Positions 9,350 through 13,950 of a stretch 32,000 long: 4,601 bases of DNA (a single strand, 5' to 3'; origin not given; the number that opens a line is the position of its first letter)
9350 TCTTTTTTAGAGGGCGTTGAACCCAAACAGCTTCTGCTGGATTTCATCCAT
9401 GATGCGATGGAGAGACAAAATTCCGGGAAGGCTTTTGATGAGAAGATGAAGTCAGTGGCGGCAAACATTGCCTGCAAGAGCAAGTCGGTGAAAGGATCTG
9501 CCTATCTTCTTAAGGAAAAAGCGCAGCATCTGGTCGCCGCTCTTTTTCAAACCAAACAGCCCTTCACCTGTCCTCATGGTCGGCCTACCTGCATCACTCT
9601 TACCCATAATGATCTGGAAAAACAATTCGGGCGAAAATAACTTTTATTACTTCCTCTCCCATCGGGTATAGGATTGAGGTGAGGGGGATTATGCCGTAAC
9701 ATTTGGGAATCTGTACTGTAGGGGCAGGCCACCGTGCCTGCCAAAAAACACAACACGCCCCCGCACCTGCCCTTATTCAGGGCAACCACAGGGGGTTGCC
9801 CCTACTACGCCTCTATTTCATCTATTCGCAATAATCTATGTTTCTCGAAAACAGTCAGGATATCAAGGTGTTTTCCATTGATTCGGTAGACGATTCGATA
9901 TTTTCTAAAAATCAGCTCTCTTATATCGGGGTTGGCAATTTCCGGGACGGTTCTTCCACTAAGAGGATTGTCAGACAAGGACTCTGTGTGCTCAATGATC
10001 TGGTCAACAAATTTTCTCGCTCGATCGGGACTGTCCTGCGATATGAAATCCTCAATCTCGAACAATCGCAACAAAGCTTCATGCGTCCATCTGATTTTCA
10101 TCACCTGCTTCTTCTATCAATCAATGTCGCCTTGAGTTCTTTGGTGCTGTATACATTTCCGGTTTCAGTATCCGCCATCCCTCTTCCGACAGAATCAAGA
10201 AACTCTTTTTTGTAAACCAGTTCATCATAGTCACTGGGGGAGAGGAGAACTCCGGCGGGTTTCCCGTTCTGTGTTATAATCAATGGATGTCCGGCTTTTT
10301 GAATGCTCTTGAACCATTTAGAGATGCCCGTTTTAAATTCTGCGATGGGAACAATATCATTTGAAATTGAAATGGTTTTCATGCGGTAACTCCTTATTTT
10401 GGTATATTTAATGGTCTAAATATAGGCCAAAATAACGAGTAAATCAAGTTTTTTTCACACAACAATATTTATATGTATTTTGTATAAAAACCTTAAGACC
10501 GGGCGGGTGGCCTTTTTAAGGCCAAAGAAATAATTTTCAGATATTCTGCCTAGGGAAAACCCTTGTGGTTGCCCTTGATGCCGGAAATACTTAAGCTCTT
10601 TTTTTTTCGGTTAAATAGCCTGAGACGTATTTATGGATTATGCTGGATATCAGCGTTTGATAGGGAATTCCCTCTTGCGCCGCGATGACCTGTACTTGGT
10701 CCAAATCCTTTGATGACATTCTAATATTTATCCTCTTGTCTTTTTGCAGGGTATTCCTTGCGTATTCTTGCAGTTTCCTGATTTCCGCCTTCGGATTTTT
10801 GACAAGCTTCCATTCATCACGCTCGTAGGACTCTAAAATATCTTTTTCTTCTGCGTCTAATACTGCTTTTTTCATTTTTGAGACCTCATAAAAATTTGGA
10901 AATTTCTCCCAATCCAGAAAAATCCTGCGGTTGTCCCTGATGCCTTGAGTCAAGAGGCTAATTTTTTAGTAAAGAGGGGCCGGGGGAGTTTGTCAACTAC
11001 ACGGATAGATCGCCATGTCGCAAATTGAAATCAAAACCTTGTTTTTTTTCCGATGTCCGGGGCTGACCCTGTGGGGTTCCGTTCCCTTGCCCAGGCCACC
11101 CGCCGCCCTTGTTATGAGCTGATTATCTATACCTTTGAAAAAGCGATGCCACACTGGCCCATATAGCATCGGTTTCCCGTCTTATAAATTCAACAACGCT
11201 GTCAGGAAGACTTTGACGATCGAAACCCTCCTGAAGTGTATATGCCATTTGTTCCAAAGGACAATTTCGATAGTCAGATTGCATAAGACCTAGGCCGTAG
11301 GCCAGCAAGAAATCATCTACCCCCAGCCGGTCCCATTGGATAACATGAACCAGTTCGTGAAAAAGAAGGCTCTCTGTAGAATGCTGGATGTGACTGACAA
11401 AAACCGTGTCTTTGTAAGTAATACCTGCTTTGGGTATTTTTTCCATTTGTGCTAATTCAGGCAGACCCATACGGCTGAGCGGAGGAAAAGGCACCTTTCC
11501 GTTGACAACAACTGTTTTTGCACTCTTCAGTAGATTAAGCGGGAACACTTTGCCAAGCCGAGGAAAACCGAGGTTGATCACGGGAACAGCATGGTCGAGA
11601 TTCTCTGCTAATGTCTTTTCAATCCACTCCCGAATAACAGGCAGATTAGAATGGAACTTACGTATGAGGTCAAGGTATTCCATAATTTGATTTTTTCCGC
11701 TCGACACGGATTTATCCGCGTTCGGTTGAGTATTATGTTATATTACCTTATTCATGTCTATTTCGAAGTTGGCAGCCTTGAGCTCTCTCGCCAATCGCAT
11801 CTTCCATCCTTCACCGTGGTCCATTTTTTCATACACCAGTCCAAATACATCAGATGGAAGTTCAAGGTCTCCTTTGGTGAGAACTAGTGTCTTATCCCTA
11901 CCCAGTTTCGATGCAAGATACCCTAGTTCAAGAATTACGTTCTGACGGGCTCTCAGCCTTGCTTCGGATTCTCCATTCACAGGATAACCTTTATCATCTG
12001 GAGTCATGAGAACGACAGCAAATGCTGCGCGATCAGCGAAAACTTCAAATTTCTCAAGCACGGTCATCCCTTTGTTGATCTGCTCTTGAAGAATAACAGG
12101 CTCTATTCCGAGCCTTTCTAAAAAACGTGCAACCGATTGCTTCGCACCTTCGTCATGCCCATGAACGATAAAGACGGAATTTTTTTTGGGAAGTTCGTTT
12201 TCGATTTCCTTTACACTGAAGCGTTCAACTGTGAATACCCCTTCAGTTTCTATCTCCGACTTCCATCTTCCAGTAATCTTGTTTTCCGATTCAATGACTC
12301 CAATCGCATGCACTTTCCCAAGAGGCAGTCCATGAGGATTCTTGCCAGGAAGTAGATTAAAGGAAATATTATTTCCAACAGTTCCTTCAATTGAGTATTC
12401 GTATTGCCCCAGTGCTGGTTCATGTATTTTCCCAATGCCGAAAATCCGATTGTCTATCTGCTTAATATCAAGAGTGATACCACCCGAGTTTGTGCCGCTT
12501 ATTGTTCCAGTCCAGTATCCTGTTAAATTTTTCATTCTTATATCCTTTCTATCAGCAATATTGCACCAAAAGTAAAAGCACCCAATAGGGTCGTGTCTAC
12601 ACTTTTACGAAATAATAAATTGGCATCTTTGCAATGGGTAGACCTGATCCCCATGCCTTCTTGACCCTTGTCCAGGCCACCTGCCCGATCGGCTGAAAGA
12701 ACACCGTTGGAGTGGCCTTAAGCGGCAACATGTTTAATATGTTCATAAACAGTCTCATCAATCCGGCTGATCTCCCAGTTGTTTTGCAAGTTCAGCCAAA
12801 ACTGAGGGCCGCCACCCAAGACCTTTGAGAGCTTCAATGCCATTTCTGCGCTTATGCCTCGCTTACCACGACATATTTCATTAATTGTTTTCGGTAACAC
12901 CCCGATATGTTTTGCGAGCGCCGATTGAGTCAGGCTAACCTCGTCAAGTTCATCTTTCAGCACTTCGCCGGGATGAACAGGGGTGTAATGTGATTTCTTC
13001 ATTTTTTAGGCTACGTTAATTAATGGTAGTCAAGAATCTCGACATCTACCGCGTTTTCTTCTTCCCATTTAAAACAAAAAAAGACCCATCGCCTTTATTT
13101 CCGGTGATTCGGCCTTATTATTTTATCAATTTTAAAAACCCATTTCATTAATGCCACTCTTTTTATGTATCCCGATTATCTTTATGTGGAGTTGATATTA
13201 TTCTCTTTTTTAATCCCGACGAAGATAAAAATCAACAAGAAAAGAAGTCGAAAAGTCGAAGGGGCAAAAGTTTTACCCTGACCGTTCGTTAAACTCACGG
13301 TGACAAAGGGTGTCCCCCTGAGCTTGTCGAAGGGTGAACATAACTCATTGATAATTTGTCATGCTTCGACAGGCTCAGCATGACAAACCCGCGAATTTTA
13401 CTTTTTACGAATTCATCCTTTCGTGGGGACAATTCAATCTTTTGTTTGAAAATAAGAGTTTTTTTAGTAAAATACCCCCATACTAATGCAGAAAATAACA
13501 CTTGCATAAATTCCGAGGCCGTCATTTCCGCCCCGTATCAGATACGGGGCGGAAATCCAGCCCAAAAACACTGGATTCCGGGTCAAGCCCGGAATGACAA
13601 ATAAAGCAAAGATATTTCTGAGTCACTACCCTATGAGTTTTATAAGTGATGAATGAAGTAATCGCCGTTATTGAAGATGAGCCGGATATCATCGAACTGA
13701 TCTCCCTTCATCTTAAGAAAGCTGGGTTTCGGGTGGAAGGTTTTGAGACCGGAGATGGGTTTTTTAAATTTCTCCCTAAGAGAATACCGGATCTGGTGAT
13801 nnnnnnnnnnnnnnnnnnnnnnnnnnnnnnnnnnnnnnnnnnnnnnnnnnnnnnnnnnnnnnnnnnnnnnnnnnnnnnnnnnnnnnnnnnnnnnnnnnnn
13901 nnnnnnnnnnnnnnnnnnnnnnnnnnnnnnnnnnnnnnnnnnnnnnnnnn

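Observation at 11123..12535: TIR-like (Cap12/PycTIR-class) protein with an unrecognised N-terminal domain plus an HExxH partner: candidate undescribed two-gene defence module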

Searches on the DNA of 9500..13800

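Call 120: search_rna_families(source=window, start=9500, end=13800, threshold=evalue, max_evalue=1)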
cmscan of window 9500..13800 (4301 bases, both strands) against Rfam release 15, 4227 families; matches with E-value up to 1: 2.
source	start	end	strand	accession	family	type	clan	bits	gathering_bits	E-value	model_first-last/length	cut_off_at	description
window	13305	13464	+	RF02901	AaHKsRNA41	Gene; sRNA;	-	25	97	0.0083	1-187/187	no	Aggregatibacter sRNA 41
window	13251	13391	-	RF02901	AaHKsRNA41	Gene; sRNA;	-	22.5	97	0.04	1-187/187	no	Aggregatibacter sRNA 41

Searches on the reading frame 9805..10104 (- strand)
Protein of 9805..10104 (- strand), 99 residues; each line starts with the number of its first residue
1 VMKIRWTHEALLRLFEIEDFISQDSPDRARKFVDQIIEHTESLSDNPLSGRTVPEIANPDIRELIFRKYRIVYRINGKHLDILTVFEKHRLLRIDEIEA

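Call 8: search_protein_families(library=pfam, proteins=[window:9805-10104:-], max_evalue=0.001)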
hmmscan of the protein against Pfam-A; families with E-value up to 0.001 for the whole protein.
window:9805-10104:- (99 aa): 1 family
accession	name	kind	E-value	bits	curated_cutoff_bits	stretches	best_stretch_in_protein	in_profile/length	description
PF05016.21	ParE_toxin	-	2.5e-17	63.7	23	1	4-87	1-84/89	ParE toxin of type II toxin-antitoxin system, parDE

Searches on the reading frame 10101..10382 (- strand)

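Call 8: search_protein_families(library=pfam, proteins=[window:10101-10382:-], max_evalue=0.001)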
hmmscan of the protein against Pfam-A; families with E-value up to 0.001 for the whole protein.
window:10101-10382:- (93 aa): 1 family
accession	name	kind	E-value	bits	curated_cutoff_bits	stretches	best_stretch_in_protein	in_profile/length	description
PF02604.26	PhdYeFM_antitox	-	1.3e-16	60.6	29.8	1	9-70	2-63/74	Antitoxin Phd_YefM, type II toxin-antitoxin system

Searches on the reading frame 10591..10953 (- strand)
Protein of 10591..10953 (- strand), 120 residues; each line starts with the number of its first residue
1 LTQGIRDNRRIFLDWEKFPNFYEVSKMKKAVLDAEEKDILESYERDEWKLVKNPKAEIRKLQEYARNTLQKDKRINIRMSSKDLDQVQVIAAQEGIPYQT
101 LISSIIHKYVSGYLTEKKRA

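Call 8: search_protein_families(library=pfam, proteins=[window:10591-10953:-], max_evalue=0.001)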
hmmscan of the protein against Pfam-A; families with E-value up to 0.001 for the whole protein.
window:10591-10953:- (120 aa): 1 family
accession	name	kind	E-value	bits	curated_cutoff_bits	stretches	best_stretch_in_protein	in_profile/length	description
PF12441.14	CopG_antitoxin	-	8.4e-06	26.9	28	1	68-107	38-77/79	CopG antitoxin of type II toxin-antitoxin system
